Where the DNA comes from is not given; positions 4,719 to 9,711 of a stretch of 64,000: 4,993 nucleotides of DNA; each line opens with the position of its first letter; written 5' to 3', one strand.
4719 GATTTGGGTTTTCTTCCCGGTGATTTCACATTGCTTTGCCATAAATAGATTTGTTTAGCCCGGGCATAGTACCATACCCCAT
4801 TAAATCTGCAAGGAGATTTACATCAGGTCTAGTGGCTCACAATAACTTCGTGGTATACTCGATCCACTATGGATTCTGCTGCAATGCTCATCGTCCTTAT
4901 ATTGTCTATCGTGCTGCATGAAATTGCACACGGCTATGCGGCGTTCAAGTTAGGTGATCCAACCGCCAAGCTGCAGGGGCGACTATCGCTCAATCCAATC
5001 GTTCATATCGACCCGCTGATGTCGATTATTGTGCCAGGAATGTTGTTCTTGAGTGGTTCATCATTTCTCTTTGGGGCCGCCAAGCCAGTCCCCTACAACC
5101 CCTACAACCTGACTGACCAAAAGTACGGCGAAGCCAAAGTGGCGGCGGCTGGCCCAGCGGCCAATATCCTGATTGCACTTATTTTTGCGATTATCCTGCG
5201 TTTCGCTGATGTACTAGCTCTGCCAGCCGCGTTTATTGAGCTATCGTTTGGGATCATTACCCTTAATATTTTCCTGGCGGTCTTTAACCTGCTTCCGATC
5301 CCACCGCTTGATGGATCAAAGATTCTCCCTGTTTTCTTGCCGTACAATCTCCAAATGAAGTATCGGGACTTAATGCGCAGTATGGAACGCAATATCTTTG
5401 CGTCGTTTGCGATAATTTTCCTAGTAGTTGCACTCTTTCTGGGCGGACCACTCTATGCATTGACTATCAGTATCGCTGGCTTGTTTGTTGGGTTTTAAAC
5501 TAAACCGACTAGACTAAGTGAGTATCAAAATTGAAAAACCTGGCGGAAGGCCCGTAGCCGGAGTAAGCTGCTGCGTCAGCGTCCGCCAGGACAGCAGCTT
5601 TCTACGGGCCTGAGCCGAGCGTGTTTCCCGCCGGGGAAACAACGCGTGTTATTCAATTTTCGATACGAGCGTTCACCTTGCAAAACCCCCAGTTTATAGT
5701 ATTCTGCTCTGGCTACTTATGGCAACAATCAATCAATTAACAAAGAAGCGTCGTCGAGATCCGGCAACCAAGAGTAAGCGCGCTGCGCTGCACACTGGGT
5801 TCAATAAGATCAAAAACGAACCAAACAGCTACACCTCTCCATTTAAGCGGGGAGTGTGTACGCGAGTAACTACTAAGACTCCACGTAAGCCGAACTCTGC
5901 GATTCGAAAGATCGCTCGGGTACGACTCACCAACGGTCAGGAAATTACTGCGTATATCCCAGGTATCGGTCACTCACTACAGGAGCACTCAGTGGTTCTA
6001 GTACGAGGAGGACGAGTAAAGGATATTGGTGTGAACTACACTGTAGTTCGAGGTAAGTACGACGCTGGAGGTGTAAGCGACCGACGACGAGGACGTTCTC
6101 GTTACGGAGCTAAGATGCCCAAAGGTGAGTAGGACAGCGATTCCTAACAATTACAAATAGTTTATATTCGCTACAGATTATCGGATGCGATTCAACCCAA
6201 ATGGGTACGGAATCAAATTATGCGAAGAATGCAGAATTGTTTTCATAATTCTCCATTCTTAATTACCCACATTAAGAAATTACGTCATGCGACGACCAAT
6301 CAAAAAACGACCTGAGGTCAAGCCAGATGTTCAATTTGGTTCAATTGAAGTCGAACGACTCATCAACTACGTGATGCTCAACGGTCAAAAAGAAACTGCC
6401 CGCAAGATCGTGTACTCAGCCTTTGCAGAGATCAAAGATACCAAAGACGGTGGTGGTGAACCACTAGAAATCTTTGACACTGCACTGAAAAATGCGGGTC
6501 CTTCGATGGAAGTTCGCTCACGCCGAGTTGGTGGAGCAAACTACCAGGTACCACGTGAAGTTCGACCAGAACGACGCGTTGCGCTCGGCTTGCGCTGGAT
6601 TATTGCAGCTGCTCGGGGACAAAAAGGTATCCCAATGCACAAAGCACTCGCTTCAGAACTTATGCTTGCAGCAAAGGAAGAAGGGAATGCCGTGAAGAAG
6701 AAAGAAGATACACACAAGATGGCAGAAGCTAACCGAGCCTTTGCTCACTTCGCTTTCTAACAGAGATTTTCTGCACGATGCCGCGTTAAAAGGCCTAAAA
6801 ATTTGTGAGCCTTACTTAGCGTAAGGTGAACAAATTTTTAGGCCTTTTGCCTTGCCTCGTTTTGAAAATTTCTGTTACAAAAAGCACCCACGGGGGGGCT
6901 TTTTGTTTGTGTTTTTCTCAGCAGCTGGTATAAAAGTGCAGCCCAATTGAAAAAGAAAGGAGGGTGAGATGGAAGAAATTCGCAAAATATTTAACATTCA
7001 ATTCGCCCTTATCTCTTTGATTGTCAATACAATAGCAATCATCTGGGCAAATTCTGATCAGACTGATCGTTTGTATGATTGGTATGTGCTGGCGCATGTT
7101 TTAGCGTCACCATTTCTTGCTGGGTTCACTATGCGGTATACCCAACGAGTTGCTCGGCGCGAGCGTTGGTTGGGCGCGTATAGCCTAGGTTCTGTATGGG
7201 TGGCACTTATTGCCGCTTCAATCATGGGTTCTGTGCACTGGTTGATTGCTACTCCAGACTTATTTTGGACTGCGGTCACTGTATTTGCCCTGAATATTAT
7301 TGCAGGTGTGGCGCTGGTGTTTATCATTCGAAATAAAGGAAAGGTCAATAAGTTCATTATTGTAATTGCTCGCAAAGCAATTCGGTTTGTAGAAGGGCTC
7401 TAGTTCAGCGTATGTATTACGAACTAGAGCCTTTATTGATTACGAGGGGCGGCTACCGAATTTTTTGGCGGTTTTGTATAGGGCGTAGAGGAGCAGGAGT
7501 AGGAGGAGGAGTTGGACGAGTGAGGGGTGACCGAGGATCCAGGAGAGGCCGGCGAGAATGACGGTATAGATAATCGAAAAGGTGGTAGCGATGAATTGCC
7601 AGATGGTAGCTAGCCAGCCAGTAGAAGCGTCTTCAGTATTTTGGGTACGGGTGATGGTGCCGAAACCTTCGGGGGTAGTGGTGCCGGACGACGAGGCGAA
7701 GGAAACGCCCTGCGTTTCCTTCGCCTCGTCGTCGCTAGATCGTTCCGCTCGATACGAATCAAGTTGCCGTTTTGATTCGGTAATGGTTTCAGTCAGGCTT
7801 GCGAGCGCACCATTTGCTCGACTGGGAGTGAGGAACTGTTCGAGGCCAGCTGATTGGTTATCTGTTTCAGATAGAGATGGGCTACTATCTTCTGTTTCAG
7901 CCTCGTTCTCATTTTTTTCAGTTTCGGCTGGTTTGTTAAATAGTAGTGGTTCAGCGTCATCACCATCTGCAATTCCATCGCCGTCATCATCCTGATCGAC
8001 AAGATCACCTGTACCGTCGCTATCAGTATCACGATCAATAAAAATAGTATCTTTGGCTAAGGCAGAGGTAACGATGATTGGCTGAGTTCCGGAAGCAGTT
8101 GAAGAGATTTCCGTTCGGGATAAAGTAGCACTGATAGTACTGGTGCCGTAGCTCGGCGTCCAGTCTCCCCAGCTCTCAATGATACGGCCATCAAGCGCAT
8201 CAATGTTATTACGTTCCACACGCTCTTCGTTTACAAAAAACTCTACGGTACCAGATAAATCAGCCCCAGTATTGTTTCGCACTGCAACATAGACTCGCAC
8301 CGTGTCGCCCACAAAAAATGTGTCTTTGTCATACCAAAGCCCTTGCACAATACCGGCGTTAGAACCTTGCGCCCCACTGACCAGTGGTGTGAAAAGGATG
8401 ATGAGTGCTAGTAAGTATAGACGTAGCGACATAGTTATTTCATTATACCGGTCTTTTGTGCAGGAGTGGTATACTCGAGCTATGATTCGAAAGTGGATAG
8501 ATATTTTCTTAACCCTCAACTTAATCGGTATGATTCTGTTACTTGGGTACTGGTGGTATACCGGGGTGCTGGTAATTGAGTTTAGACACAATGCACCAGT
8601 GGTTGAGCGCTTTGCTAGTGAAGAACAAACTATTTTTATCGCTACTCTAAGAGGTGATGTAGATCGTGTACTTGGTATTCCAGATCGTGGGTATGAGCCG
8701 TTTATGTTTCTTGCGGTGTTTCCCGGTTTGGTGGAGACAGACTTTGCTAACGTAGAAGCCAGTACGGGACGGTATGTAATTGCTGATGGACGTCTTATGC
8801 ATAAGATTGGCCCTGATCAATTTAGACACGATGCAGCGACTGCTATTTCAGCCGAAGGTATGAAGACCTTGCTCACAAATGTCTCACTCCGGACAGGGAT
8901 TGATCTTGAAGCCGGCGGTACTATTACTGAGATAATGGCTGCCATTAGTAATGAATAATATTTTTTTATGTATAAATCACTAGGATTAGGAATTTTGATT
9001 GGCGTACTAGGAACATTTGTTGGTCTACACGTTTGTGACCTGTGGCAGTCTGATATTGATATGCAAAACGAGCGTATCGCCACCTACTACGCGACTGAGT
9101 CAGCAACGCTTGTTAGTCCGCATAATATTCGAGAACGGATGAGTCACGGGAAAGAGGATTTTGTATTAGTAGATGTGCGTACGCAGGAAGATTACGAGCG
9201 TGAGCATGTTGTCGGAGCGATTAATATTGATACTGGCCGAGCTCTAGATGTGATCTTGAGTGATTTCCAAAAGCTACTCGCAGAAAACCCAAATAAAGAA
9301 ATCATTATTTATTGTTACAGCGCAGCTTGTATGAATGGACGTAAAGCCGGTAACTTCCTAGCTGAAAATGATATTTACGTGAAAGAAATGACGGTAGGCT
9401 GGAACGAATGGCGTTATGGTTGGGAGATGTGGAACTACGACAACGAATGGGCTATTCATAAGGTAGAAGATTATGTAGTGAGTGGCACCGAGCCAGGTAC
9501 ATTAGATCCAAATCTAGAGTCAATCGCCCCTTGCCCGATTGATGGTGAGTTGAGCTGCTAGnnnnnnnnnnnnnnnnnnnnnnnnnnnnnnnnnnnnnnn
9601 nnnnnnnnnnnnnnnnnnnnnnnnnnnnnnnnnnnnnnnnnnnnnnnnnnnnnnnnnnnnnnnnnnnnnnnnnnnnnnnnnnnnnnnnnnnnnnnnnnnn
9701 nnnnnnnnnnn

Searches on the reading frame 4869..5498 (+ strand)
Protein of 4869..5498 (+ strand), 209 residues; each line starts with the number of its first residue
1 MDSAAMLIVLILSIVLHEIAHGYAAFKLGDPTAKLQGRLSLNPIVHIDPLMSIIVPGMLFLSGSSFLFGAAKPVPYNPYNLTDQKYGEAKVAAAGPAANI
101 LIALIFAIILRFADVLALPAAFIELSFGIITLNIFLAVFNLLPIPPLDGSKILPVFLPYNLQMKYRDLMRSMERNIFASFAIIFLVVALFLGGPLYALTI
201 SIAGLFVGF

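Call 89: search_protein_families(library=pfam, proteins=[window:4869-5498:+], max_evalue=0.00001)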
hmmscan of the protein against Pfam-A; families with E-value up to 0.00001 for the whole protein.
window:4869-5498:+ (209 aa): 1 family
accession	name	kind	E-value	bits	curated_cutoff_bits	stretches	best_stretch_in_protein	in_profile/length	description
PF02163.28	Peptidase_M50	-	2.5e-11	43.8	27.2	1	122-158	159-195/221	Peptidase family M50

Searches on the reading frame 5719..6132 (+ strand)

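Call 89: search_protein_families(library=pfam, proteins=[window:5719-6132:+], max_evalue=0.00001)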
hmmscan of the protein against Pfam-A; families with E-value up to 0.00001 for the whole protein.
window:5719-6132:+ (137 aa): 1 family
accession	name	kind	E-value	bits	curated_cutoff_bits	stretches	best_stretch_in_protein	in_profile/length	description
PF00164.32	Ribosom_S12_S23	-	4.7e-31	107.2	22.3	1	39-132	10-106/110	Ribosomal protein S12/S23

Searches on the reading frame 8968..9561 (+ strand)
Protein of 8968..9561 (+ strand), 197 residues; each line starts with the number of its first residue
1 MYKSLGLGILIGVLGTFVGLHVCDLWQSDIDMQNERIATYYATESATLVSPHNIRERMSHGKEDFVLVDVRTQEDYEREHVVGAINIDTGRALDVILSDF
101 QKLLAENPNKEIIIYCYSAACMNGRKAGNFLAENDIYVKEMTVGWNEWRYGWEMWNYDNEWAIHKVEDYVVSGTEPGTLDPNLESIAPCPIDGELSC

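Call 89: search_protein_families(library=pfam, proteins=[window:8968-9561:+], max_evalue=0.00001)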
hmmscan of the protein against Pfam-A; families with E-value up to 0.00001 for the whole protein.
window:8968-9561:+ (197 aa): 1 family
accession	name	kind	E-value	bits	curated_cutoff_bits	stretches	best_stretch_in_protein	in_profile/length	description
PF00581.25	Rhodanese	-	1.9e-14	54.4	22.2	1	54-149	5-100/102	Rhodanese-like domain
